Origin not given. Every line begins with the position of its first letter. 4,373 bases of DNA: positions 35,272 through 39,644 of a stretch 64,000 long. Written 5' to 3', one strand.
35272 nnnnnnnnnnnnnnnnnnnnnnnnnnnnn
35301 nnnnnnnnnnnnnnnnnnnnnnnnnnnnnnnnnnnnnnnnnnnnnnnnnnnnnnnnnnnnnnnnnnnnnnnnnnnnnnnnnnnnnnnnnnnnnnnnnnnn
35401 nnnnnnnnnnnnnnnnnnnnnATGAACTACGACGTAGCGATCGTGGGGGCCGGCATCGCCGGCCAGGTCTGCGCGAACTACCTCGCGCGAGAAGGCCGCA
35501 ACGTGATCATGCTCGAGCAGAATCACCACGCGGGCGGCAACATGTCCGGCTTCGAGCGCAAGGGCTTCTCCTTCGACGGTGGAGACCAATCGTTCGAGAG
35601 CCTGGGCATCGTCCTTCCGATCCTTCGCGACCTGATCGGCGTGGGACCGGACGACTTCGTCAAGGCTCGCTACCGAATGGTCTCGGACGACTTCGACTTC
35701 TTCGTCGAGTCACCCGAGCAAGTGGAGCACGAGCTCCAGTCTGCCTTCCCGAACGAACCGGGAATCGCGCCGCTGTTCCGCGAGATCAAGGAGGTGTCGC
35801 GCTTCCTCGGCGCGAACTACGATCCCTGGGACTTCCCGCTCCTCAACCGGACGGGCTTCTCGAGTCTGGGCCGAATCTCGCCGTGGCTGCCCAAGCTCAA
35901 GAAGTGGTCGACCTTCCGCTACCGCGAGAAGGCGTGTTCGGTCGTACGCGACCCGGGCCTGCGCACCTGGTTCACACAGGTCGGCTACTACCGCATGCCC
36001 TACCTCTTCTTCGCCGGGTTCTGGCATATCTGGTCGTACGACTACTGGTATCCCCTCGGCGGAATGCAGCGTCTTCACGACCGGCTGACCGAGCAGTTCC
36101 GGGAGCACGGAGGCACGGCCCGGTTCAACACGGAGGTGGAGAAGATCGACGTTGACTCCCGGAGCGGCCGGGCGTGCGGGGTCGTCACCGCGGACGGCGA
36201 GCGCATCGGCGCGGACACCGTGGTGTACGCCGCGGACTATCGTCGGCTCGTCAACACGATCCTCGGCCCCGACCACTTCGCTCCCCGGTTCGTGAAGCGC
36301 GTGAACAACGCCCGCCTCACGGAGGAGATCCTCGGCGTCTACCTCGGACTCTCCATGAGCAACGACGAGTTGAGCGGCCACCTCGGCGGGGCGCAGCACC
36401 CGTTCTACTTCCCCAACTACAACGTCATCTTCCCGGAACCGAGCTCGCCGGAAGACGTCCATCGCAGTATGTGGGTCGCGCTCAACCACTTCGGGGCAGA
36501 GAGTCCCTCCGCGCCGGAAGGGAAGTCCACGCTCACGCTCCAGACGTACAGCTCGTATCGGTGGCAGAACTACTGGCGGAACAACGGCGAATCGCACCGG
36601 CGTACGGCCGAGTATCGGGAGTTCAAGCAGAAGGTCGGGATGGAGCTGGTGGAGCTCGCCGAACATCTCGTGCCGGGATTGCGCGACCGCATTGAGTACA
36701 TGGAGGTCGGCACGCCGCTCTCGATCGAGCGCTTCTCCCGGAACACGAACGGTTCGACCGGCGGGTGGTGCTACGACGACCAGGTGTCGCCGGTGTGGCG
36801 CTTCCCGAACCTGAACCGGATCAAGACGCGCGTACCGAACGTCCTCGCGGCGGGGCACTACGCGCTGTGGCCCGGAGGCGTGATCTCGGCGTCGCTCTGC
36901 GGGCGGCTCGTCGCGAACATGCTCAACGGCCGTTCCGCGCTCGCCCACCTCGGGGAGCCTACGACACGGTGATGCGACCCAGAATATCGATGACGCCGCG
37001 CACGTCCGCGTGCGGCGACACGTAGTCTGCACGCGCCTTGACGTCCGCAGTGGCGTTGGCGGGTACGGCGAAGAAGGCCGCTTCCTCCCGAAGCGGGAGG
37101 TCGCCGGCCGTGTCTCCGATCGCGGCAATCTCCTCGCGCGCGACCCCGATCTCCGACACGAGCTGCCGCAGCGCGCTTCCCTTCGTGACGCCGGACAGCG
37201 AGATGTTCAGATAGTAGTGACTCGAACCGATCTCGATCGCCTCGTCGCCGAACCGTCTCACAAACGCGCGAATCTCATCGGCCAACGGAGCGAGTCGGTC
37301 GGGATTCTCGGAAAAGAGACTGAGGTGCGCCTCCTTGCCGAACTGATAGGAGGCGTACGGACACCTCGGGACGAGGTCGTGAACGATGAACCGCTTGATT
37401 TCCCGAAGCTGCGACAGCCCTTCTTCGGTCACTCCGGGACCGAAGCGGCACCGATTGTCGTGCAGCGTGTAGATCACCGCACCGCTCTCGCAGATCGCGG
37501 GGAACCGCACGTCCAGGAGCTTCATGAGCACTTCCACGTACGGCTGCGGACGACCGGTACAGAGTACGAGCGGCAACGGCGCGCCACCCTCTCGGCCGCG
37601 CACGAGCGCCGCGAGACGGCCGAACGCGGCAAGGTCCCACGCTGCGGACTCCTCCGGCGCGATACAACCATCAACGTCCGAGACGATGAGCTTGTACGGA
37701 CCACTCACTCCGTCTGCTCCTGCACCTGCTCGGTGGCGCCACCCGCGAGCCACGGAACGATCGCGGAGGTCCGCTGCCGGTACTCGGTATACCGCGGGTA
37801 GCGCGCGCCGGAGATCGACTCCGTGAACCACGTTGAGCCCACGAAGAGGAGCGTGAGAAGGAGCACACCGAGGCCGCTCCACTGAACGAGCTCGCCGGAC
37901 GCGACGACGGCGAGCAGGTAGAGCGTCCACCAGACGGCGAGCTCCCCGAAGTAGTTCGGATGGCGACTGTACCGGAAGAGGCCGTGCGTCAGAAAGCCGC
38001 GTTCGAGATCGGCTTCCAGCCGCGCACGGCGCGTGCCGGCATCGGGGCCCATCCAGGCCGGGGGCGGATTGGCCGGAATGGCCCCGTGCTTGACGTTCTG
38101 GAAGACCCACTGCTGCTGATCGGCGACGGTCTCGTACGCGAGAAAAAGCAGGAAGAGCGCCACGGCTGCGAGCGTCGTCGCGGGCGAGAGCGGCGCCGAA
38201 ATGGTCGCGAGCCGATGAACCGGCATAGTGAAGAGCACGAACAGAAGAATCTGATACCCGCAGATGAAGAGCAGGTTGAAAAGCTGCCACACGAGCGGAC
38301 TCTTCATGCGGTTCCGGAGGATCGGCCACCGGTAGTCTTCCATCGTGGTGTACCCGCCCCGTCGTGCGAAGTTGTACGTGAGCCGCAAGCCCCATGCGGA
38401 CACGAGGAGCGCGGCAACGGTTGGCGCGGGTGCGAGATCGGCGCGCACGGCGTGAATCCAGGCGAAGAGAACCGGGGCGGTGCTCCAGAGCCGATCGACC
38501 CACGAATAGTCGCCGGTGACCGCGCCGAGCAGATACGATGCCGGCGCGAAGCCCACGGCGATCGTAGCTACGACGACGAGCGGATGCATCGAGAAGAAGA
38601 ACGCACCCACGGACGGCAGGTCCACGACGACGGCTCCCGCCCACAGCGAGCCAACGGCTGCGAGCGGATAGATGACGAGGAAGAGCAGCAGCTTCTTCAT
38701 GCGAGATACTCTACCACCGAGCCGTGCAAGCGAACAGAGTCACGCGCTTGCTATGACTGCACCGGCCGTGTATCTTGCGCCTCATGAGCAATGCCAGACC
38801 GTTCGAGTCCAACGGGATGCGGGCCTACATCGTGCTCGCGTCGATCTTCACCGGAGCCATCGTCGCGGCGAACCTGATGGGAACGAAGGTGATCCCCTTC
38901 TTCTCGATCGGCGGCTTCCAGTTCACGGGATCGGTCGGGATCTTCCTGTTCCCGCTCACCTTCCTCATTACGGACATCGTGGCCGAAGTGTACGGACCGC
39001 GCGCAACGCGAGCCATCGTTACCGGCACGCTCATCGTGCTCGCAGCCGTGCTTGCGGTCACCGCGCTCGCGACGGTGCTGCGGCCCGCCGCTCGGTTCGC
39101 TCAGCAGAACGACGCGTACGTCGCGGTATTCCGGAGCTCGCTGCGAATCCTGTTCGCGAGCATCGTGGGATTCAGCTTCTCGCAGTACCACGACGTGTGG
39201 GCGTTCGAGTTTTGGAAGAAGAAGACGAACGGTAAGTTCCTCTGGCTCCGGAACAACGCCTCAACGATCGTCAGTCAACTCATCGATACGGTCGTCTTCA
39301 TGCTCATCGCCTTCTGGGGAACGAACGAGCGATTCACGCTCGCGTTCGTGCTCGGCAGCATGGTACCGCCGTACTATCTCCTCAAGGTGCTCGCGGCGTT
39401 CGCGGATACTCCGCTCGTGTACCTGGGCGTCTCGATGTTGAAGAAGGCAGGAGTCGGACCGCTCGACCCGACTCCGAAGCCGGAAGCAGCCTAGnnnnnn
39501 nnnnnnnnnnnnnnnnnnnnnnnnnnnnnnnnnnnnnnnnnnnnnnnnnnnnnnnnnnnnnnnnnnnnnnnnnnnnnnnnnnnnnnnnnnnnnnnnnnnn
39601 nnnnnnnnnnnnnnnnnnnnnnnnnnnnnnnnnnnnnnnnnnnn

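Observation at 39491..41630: Operon of three tandem AIM24/DUF124 paralogs of unknown function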

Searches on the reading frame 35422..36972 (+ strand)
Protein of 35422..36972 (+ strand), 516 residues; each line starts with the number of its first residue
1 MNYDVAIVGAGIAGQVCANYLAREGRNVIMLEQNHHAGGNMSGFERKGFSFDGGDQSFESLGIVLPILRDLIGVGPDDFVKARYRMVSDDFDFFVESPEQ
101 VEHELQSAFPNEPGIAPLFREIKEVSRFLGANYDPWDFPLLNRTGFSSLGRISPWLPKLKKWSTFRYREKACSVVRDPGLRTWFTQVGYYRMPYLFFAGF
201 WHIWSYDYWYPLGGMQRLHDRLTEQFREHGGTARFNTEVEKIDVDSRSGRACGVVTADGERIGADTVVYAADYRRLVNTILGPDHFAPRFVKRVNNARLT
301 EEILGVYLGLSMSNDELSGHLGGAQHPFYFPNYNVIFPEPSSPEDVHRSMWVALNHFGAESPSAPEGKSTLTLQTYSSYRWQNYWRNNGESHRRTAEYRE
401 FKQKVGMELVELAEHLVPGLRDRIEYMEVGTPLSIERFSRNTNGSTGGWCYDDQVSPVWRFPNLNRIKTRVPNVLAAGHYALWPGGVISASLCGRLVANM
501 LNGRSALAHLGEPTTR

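Call 34: search_protein_families(library=pfam, proteins=[window:35422-36972:+], max_evalue=0.001)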
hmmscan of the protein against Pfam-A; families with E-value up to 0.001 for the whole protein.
window:35422-36972:+ (516 aa): 12 families
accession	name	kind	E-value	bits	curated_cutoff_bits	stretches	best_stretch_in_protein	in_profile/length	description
PF01593.30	Amino_oxidase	-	4e-20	73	19.8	1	12-499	1-440/443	Flavin containing amine oxidoreductase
PF01266.30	DAO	-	5.9e-15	56.1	27.9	2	4-43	1-40/353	FAD dependent oxidoreductase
PF13450.12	NAD_binding_8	-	4.7e-13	49.6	21.9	1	7-60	1-54/68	NAD(P)-binding Rossmann-like domain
PF07992.20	Pyr_redox_2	-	3.4e-10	40.3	26.1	1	3-38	1-37/291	Pyridine nucleotide-disulphide oxidoreductase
PF00890.30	FAD_binding_2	-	6.8e-08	32.5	20.4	1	4-40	1-37/414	FAD binding domain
PF12831.13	FAD_oxidored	-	5e-07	29.8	27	1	4-43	1-40/416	FAD dependent oxidoreductase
PF01134.28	GIDA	-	1.5e-05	24.7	22.1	0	4-42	1-39/391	Glucose inhibited division protein A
PF01494.25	FAD_binding_3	-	3.7e-05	23.6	22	1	3-35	2-34/349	FAD binding domain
PF03486.20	HI0933_like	-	5.5e-05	23.2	50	0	4-39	2-37/244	HI0933-like protein Rossmann domain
PF01946.23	Thi4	-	0.00011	22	26.2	1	2-42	17-58/235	Thi4 family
PF00996.24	GDI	-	0.00036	19.7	23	0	2-43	4-45/436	GDP dissociation inhibitor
PF00070.33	Pyr_redox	-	0.00051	20.9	22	0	5-36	2-33/82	Pyridine nucleotide-disulphide oxidoreductase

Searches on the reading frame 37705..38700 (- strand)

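Call 34: search_protein_families(library=pfam, proteins=[window:37705-38700:-], max_evalue=0.001)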
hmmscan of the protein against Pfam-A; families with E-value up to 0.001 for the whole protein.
window:37705-38700:- (331 aa): 2 families
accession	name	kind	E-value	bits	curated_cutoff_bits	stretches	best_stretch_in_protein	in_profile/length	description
PF06966.17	DUF1295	-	5e-43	147.7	20.4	1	56-311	2-235/235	Protein of unknown function (DUF1295)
PF04140.19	ICMT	-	0.00096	20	24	1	236-267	35-64/95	Isoprenylcysteine carboxyl methyltransferase (ICMT) family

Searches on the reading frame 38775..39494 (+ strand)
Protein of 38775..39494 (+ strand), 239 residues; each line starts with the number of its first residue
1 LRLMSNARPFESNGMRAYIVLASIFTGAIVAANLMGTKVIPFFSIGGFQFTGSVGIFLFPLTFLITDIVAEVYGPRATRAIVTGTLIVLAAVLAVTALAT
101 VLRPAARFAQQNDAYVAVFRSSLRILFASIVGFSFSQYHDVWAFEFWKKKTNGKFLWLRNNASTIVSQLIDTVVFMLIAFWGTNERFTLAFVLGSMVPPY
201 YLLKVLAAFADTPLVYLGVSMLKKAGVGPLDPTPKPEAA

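Call 34: search_protein_families(library=pfam, proteins=[window:38775-39494:+], max_evalue=0.001)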
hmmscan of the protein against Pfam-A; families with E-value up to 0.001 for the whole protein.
window:38775-39494:+ (239 aa): 1 family
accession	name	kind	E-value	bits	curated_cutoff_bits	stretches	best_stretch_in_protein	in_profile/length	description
PF02592.20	Vut_1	-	4e-45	154.3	27.2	1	54-217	2-151/152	Putative vitamin uptake transporter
